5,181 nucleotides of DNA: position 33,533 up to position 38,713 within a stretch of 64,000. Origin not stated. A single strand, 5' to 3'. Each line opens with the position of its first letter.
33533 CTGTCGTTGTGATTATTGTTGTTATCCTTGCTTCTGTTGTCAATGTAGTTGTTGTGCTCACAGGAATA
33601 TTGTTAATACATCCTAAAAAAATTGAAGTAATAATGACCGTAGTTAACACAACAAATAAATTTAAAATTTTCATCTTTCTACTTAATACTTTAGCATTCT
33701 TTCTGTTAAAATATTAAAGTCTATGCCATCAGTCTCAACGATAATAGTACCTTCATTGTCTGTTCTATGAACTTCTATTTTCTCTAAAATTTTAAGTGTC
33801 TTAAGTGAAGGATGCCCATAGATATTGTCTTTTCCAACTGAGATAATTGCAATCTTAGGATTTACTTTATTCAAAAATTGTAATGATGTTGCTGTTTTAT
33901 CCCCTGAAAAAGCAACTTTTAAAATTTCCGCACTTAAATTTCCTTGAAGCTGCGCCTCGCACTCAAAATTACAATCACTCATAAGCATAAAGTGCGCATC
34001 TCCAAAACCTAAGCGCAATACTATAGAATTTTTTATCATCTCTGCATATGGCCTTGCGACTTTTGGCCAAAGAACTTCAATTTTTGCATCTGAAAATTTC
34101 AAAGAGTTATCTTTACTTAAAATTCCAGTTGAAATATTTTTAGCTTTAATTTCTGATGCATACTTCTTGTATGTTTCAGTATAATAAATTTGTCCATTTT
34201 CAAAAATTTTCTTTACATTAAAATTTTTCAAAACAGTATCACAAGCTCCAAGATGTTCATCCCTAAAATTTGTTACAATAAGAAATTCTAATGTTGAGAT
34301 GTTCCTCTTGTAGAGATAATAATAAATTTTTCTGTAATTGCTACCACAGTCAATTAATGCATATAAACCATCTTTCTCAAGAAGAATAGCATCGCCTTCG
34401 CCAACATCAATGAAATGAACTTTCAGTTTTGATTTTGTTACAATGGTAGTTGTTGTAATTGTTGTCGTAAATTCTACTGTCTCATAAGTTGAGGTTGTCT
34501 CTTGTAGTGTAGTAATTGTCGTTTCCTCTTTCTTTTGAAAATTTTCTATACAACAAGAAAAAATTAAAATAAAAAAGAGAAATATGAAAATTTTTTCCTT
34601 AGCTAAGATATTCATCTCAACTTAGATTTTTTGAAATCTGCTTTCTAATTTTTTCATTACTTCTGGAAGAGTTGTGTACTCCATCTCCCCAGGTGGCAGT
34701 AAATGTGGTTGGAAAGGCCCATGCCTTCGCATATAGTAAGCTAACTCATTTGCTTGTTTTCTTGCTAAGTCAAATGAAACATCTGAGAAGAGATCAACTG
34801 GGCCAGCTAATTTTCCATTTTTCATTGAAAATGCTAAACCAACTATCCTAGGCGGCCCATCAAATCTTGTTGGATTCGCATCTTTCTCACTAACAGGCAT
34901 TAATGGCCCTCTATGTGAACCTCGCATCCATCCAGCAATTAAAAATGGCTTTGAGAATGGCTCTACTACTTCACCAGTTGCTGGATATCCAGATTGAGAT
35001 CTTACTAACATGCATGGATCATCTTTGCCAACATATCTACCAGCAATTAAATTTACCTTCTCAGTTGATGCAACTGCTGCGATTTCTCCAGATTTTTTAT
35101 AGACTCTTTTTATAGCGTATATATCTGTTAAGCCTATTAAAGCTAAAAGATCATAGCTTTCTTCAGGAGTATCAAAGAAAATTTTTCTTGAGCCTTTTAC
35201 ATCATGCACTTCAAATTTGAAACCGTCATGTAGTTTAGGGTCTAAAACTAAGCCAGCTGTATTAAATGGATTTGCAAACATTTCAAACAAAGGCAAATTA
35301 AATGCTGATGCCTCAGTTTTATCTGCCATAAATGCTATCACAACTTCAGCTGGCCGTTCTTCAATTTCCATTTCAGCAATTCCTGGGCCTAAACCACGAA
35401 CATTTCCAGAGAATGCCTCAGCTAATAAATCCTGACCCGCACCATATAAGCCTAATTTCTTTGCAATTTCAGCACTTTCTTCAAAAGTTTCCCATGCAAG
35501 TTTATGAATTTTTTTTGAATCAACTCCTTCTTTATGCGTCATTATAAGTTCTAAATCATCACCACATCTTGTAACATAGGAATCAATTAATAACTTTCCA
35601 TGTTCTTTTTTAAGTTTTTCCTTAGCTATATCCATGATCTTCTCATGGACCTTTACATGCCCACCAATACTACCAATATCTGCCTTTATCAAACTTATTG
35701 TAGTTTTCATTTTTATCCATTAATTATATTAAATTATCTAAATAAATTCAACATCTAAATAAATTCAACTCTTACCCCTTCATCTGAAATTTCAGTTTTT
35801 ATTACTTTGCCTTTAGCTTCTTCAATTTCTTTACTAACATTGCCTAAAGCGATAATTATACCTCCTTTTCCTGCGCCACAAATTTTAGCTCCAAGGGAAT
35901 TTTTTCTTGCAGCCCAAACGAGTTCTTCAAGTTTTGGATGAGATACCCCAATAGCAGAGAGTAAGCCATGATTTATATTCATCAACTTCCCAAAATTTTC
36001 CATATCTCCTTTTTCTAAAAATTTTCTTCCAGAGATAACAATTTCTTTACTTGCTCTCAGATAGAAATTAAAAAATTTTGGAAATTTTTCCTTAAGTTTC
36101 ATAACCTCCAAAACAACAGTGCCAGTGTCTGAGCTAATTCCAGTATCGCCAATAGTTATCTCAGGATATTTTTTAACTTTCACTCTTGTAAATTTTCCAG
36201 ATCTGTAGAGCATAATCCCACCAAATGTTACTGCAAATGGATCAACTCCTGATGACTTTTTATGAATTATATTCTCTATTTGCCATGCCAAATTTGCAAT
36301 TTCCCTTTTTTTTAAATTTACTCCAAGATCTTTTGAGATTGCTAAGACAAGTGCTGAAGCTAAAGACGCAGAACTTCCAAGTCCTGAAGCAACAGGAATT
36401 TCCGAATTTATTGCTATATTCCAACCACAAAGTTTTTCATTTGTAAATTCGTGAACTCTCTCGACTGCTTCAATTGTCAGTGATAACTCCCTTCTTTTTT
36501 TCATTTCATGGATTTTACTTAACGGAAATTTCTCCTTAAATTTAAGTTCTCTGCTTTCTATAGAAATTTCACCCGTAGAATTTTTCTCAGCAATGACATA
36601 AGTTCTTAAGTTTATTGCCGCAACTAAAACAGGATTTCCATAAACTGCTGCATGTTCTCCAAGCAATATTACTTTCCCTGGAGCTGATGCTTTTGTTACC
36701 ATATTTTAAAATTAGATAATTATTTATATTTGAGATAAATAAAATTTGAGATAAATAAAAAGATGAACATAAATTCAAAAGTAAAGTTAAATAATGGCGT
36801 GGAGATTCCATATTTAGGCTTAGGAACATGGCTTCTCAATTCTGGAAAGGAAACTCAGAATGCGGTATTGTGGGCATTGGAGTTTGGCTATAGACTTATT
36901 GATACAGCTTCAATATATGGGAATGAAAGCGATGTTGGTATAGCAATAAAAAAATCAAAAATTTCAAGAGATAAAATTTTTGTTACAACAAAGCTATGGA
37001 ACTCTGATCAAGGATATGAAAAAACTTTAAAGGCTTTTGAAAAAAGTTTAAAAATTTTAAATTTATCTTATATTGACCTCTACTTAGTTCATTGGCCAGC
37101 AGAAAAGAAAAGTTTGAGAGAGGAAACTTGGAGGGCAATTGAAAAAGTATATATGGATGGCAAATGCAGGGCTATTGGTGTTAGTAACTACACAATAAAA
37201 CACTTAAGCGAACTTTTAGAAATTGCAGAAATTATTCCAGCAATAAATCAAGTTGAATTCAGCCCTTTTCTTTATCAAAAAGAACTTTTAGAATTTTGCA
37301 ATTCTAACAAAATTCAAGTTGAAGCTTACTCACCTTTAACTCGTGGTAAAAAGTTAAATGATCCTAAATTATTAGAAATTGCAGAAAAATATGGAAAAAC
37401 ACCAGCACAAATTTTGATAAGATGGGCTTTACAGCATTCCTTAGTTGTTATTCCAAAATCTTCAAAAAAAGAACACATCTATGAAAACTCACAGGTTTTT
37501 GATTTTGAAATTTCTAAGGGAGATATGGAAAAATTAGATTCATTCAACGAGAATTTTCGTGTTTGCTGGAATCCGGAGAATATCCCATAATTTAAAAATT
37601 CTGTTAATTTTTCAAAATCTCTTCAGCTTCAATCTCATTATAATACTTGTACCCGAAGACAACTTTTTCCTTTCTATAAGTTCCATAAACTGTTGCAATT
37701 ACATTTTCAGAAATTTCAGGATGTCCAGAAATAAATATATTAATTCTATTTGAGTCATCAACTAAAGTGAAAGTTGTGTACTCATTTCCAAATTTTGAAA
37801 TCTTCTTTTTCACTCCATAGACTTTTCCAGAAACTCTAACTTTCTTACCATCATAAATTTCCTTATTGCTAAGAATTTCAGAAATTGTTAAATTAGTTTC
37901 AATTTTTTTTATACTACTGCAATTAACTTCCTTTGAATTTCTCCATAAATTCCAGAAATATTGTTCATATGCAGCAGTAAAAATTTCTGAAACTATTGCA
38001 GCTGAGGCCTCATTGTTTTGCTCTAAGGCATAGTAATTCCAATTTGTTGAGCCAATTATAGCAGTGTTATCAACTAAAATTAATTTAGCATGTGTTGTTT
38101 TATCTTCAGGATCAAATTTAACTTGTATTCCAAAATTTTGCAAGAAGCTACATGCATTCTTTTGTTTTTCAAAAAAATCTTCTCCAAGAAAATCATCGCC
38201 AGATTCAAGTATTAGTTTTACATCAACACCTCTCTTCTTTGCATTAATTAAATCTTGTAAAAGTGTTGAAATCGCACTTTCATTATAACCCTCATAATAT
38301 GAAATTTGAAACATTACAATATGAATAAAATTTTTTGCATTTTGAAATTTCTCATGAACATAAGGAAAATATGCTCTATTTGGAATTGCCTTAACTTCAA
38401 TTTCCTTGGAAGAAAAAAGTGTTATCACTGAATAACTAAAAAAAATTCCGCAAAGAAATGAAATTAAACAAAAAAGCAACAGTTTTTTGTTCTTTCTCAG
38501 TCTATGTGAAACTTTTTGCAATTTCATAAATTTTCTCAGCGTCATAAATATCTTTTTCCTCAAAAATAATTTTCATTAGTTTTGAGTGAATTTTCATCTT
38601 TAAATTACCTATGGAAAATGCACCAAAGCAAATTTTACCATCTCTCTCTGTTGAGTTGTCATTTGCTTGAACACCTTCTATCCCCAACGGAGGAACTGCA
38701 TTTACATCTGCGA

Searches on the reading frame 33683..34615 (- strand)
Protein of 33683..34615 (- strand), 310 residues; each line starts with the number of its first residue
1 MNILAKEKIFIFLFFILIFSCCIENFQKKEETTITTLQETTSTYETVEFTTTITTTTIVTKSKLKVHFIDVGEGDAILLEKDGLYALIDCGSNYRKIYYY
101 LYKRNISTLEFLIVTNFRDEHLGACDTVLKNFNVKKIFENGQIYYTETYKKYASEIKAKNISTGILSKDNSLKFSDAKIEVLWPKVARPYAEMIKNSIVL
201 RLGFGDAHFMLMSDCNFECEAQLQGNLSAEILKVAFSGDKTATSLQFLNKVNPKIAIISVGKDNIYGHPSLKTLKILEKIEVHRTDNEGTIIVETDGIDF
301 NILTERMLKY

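Call 82: search_protein_families(library=pfam, proteins=[window:33683-34615:-], max_evalue=0.001)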
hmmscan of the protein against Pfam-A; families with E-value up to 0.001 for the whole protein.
window:33683-34615:- (310 aa): 1 family
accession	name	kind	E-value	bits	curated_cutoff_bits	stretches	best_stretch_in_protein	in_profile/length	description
PF16661.11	Lactamase_B_6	-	0.0002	21.2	27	1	78-151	1-77/193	Metallo-beta-lactamase superfamily domain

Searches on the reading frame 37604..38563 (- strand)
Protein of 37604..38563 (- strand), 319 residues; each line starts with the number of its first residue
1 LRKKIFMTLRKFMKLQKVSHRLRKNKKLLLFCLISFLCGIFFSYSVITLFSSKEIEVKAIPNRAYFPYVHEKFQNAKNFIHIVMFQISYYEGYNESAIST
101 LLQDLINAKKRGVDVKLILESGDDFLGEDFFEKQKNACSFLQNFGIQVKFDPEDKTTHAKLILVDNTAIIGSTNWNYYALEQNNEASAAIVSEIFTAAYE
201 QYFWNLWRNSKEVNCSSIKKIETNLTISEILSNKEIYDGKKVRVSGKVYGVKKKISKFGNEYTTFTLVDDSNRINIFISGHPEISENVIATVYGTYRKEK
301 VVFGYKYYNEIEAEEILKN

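Call 31: search_protein_families(library=pfam, proteins=[window:37604-38563:-], max_evalue=0.1)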
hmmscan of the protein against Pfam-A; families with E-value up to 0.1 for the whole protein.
window:37604-38563:- (319 aa): 6 families
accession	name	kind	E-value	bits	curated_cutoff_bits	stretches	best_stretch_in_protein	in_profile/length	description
PF13091.12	PLDc_2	-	6.8e-22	78.2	27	1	71-207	3-132/132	PLD-like domain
PF00614.28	PLDc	-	0.00023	21.5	21.9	1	155-177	3-26/28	Phospholipase D Active site motif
PF17941.7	PP_kinase_C_1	-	0.00035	20.6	25.7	1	67-177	21-124/167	Polyphosphate kinase C-terminal domain 1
PF03100.22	CcmE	-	0.0052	17.6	24.6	1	224-298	4-79/99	CcmE domain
PF11495.14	Regulator_TrmB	-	0.0076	16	22.2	0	96-251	33-174/233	Archaeal transcriptional regulator TrmB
PF00520.37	Ion_trans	-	0.065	12.9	25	0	5-95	105-192/241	Ion transport protein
